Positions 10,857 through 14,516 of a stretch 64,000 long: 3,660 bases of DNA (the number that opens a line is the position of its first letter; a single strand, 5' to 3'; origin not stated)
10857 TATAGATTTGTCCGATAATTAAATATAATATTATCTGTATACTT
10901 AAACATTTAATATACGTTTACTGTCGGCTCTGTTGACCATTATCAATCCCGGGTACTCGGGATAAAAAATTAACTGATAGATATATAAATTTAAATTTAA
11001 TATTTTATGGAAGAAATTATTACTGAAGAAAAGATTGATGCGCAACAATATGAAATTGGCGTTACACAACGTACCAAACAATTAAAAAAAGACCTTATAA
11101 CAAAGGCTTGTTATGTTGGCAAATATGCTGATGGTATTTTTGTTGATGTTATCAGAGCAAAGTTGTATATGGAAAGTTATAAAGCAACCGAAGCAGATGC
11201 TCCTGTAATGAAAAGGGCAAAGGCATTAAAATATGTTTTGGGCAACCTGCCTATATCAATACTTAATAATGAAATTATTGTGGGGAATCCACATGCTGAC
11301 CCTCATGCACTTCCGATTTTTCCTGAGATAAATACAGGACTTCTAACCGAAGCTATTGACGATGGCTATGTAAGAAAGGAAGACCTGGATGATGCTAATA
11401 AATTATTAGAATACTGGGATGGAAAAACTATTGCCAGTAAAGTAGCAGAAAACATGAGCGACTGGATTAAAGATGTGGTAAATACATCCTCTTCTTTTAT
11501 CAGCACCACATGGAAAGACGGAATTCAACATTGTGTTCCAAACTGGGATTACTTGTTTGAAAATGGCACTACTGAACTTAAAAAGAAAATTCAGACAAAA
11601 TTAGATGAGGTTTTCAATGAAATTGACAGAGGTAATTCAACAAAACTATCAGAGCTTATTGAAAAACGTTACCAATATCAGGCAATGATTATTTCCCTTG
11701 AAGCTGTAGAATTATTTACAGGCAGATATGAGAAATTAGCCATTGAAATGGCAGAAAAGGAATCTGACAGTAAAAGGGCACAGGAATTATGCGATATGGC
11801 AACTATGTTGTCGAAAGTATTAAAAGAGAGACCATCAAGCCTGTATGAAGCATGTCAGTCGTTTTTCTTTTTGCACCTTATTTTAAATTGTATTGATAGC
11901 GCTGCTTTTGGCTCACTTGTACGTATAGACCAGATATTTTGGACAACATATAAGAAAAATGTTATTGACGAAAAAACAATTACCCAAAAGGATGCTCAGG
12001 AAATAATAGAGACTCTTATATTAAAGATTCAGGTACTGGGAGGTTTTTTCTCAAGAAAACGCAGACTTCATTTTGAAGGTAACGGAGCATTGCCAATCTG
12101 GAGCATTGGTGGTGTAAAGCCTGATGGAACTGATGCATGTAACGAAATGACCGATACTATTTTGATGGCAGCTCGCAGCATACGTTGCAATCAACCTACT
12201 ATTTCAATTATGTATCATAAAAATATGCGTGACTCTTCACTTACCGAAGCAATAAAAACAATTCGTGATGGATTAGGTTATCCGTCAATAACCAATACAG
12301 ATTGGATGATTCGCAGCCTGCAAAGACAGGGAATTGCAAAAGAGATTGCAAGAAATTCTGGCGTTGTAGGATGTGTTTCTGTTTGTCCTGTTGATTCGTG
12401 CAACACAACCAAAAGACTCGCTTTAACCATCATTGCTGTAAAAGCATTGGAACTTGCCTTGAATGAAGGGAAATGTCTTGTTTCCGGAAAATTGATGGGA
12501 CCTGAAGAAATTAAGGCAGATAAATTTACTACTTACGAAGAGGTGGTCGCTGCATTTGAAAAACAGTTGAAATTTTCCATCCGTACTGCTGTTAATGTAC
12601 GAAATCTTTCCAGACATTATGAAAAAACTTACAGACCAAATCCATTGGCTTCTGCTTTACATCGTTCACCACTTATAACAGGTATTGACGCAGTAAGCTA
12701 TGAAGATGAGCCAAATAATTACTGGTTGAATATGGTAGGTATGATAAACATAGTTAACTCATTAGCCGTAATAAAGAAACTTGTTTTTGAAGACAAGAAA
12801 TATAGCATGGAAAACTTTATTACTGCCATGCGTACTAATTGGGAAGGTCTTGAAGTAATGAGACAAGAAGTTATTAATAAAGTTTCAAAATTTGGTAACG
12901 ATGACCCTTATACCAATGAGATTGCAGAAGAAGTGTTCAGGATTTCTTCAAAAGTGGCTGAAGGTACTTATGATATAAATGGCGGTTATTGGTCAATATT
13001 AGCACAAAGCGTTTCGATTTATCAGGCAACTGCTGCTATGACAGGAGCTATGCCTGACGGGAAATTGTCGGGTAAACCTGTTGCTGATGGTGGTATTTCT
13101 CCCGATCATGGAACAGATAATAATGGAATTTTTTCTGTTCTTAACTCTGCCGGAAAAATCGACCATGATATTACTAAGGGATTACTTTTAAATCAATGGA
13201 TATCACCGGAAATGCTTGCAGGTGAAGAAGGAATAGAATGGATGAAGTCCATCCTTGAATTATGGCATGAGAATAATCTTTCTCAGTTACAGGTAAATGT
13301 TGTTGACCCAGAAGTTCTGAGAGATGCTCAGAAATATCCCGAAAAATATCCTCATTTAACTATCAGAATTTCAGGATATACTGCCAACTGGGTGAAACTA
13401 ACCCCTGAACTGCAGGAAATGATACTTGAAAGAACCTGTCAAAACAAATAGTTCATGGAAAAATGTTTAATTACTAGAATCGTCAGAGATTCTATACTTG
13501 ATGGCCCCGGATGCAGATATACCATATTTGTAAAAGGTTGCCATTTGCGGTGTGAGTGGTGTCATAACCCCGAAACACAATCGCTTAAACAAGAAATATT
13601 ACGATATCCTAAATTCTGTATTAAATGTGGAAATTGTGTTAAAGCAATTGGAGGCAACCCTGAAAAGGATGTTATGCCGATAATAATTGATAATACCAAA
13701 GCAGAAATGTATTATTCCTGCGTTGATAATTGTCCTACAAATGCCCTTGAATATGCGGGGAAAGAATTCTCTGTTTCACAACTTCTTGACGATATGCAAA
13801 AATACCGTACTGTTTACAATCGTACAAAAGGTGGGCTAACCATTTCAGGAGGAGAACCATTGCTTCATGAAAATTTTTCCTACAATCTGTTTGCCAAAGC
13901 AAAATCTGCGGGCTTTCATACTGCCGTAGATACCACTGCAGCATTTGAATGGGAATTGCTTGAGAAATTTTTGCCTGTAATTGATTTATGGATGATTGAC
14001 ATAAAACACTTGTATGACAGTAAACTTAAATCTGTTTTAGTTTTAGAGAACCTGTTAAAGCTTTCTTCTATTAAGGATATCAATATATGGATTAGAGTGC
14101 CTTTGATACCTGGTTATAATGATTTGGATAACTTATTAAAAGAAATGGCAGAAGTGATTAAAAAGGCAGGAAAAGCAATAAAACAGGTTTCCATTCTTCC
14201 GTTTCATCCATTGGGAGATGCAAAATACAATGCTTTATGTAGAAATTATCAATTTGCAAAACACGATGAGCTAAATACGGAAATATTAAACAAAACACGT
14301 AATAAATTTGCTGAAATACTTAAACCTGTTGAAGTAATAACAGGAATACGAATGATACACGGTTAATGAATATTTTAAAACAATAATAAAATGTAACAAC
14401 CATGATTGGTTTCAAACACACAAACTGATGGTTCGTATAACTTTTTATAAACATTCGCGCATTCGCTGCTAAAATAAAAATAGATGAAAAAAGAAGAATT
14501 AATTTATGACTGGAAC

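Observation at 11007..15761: Glycyl-radical enzyme with a non-canonical Cys loop (GCVS), its activase and a LeuA-like condensing enzyme: candidate undescribed GRE pathway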

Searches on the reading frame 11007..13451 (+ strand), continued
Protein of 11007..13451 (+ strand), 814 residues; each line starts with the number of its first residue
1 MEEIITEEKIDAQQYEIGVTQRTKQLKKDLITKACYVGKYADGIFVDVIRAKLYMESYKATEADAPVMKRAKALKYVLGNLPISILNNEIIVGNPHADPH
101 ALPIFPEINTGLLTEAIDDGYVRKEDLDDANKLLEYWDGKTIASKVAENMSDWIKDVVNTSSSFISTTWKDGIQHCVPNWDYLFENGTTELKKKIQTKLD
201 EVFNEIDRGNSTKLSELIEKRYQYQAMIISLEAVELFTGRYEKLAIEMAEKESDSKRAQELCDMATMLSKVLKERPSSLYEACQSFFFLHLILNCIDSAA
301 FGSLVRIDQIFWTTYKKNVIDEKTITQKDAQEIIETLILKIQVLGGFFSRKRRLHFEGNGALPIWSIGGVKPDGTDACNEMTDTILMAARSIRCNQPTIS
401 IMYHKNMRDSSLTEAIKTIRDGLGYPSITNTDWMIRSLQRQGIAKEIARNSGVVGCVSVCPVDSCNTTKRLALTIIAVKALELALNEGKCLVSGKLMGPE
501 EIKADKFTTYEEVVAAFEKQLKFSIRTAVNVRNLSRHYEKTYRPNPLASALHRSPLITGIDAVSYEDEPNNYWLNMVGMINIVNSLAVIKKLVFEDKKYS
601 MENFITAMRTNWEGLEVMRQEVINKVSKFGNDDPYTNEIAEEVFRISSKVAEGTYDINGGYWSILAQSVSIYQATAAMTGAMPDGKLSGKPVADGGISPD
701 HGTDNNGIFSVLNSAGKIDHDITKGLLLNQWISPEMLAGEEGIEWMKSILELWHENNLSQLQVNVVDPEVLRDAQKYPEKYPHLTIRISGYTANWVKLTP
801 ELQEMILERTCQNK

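Call 76: list_cluster_members(proteins=[P0002, P0003, P0013, P0015, P0102, P0104])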
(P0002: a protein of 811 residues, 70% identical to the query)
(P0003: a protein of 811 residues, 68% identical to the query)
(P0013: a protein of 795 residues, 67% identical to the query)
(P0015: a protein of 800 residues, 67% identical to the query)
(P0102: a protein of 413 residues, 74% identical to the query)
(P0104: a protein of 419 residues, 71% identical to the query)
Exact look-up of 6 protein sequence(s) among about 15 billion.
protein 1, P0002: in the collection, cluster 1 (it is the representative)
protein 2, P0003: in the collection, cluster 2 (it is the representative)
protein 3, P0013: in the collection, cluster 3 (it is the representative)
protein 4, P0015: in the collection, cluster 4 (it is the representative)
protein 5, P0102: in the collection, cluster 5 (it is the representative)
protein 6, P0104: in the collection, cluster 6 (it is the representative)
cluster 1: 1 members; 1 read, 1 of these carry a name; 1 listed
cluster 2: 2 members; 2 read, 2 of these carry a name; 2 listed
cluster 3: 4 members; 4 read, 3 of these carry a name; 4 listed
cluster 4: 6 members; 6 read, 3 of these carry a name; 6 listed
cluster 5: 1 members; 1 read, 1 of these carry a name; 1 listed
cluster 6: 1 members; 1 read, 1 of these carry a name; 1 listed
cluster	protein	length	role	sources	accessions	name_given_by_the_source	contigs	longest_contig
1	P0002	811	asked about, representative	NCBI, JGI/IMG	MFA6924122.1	MAG: pyruvate formate lyase family protein [Bacteroidales bacterium] | pyruvate formate-lyase/glycerol dehydratase family glycyl radical enzyme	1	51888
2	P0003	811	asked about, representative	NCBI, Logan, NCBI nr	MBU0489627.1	MAG: hypothetical protein KKD31_16920 [Bacteroidetes bacterium] | hypothetical protein [Bacteroidota bacterium]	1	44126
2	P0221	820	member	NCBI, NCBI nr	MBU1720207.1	MAG: hypothetical protein KKA07_14165, partial [Bacteroidetes bacterium] | hypothetical protein [Bacteroidota bacterium]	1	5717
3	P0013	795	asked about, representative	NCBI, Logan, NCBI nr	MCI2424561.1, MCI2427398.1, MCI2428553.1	hypothetical protein LM599_00785 [Candidatus Acetothermia bacterium] | hypothetical protein [Candidatus Acetothermia bacterium]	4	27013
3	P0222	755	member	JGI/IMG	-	pyruvate formate-lyase/glycerol dehydratase family glycyl radical enzyme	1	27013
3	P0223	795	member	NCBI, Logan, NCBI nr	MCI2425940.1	hypothetical protein LM597_00710 [Candidatus Acetothermia bacterium] | hypothetical protein [Candidatus Acetothermia bacterium]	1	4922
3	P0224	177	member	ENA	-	-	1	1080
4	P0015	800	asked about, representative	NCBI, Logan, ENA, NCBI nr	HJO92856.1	MAG TPA: pyruvate formate lyase family protein [Victivallales bacterium] | pyruvate formate lyase family protein [Victivallales bacterium]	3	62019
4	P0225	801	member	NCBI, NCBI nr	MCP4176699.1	MAG: hypothetical protein GY756_02945 [bacterium] | hypothetical protein [bacterium]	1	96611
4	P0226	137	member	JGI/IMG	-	pyruvate-formate lyase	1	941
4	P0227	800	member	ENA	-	-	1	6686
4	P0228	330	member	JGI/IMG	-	-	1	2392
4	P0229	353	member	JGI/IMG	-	-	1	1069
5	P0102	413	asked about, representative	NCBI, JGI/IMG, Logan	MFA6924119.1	MAG: LeuA family protein [Bacteroidales bacterium] | 2-isopropylmalate synthase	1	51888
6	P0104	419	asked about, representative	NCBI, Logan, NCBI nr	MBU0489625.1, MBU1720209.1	MAG: LeuA family protein [Bacteroidetes bacterium] | LeuA family protein [Bacteroidota bacterium]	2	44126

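Call 79: search_protein_representatives(alignment_id=A2)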
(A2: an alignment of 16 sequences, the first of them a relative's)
Query: 16 sequences, 800 profile positions. Proteins with E-value up to 0.001 (for the whole library): 10934; up to 1e-10: 5633; up to 1e-30: 2360. The best 150 are listed.
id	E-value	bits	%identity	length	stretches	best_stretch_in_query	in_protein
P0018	0.0e+00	1449.9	-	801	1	2-799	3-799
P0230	0.0e+00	1197.4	-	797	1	3-799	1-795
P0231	4.2e-238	808.9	-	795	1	3-798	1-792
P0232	1.4e-229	780.7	-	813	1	3-797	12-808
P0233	8.1e-212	722.0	-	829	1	3-799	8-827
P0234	1.1e-207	708.2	-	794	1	7-798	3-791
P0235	1.6e-201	687.9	-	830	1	4-799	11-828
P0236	6.5e-196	669.3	-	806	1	6-798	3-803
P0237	1.2e-194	665.2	-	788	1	23-798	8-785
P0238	1.1e-190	652.1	-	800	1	6-798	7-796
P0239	8.5e-188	642.5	-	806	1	5-799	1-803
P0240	3.4e-185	633.9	-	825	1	22-799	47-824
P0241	7.9e-185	632.7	-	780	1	31-799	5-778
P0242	1.8e-183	628.2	-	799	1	20-799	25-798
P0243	4.4e-180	617.0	-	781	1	34-798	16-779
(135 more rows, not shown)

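Call 81: find_encoding_contigs(protein=P0230, flank=6000, max_places=3)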
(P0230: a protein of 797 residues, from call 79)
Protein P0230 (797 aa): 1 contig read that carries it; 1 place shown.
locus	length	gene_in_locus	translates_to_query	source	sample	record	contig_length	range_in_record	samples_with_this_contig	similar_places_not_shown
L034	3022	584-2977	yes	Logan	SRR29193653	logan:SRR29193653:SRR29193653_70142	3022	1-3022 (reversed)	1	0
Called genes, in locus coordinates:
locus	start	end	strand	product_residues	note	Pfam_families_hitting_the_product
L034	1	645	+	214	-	?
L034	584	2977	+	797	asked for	PF02901:PFL-like, PF01228:Gly_radical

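Call 82: find_encoding_contigs(protein=P0231, flank=6000, max_places=3)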
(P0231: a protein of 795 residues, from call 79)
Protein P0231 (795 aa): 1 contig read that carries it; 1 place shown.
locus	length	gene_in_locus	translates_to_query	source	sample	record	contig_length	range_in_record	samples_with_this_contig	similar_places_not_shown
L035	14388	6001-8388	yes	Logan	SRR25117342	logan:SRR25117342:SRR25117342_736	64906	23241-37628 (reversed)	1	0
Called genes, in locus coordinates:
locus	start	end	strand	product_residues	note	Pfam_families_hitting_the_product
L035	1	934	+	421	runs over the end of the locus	PF03453:MoeA_N, PF00994:MoCF_biosynth, PF03454:MoeA_C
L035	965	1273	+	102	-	-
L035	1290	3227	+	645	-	PF02730:AFOR_N, PF01314:AFOR_C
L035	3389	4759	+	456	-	PF00300:His_Phos_1, PF05235:CHAD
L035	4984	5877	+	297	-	PF01418:HTH_6, PF01380:SIS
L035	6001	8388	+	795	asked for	PF02901:PFL-like, PF01228:Gly_radical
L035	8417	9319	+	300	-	PF13353:Fer4_12 (weak), PF04055:Radical_SAM, PF12797:Fer4_2 (faint), PF13237:Fer4_10, PF12838:Fer4_7 (weak), PF13187:Fer4_9, PF12837:Fer4_6 (weak), PF00037:Fer4 (weak), +1 more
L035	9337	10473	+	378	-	PF02746:MR_MLE_N, PF13378:MR_MLE_C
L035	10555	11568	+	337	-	PF03401:TctC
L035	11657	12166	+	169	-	PF07331:TctB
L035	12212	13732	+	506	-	PF01970:TctA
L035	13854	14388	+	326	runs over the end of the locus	PF00389:2-Hacid_dh, PF02826:2-Hacid_dh_C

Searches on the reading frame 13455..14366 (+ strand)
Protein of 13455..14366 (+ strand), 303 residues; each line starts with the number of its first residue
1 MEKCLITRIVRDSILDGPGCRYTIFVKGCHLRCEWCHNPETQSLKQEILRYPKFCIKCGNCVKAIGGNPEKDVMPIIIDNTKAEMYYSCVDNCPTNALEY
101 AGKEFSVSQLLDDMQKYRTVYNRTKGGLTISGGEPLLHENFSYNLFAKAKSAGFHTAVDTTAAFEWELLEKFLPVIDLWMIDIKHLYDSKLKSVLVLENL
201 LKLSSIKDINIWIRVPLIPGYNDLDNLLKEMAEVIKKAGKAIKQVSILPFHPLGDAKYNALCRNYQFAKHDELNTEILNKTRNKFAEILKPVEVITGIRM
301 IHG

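Call 3: search_protein_families(library=pfam, proteins=[window:13455-14366:+], max_evalue=0.01)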
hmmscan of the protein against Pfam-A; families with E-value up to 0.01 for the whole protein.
window:13455-14366:+ (303 aa): 4 families
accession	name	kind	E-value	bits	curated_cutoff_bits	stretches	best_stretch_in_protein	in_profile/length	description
PF13353.11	Fer4_12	-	1.3e-13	51.8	22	1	15-182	1-114/137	4Fe-4S single cluster domain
PF04055.27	Radical_SAM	-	1.7e-11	45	29.5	1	24-223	2-156/166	Radical SAM superfamily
PF00037.32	Fer4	-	3.4e-05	23.9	21.1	0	53-64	6-17/24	4Fe-4S binding domain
PF06902.16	Fer4_19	-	0.0013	19.1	24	1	49-101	9-62/64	Divergent 4Fe-4S mono-cluster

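Call 4: search_protein_families(library=ncbifam, proteins=[window:13455-14366:+], max_evalue=0.01)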
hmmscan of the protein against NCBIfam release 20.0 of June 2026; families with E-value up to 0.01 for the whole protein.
window:13455-14366:+ (303 aa): 24 families
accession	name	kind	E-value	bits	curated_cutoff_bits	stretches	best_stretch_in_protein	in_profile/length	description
TIGR02494.1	PFLE_PFLC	subfamily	2.7e-78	263.2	174.35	1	6-286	1-290/293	glycyl-radical enzyme activating protein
NF043069.1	T4HPD_activ_SAM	equivalog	9e-72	241.9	425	1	5-287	3-290/299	trans-4-hydroxy-L-proline dehydratase activase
NF048010.1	SfplDhtActHpsHDes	equivalog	1e-63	215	430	1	5-282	7-295/298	(2S)-3-sulfopropanediol dehydratase activating enzyme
TIGR04003.1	rSAM_BssD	equivalog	8.4e-58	196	496.45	1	5-277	2-288/314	[benzylsuccinate synthase]-activating enzyme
NF033719.1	ind_deCO2_activ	equivalog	3.4e-57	194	425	1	12-281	9-289/302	indoleacetate decarboxylase activase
NF048008.1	SfplDhtActHpfHKleb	equivalog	1.1e-56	192.4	500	1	7-288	3-295/308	(2S)-3-sulfopropanediol dehydratase activating enzyme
TIGR04395.1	cutC_activ_rSAM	equivalog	2.5e-55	187.9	360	1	3-295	4-307/309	choline TMA-lyase-activating enzyme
NF033717.2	HPDL_rSAM_activ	equivalog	4.2e-54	183.9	420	1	3-285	3-296/311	4-hydroxyphenylacetate decarboxylase activase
TIGR02493.1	PFLA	equivalog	5.4e-52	176.5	231.75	2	92-287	34-234/235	pyruvate formate-lyase-activating protein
NF007483.0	PRK10076.1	equivalog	1.8e-40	138.9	326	2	89-270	82-266/292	[formate-C-acetyltransferase]-activating enzyme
NF008356.0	PRK11145.1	equivalog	4.4e-39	134.2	375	2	101-286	47-238/246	pyruvate formate lyase 1-activating protein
TIGR04041.1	activase_YjjW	hypoth_equivalog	1.3e-37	129.7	250.2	1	4-273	2-261/276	YjjW family glycine radical enzyme activase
TIGR02491.1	NrdG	equivalog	1.3e-14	54.4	126.1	1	7-46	3-42/154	anaerobic ribonucleoside-triphosphate reductase activating protein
TIGR02495.1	NrdG2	equivalog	2e-13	50.1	131.15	2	13-46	9-43/193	anaerobic ribonucleoside-triphosphate reductase activating protein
NF008335.0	PRK11121.1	equivalog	6.4e-08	32.5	199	1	14-45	11-42/154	anaerobic ribonucleoside-triphosphate reductase-activating protein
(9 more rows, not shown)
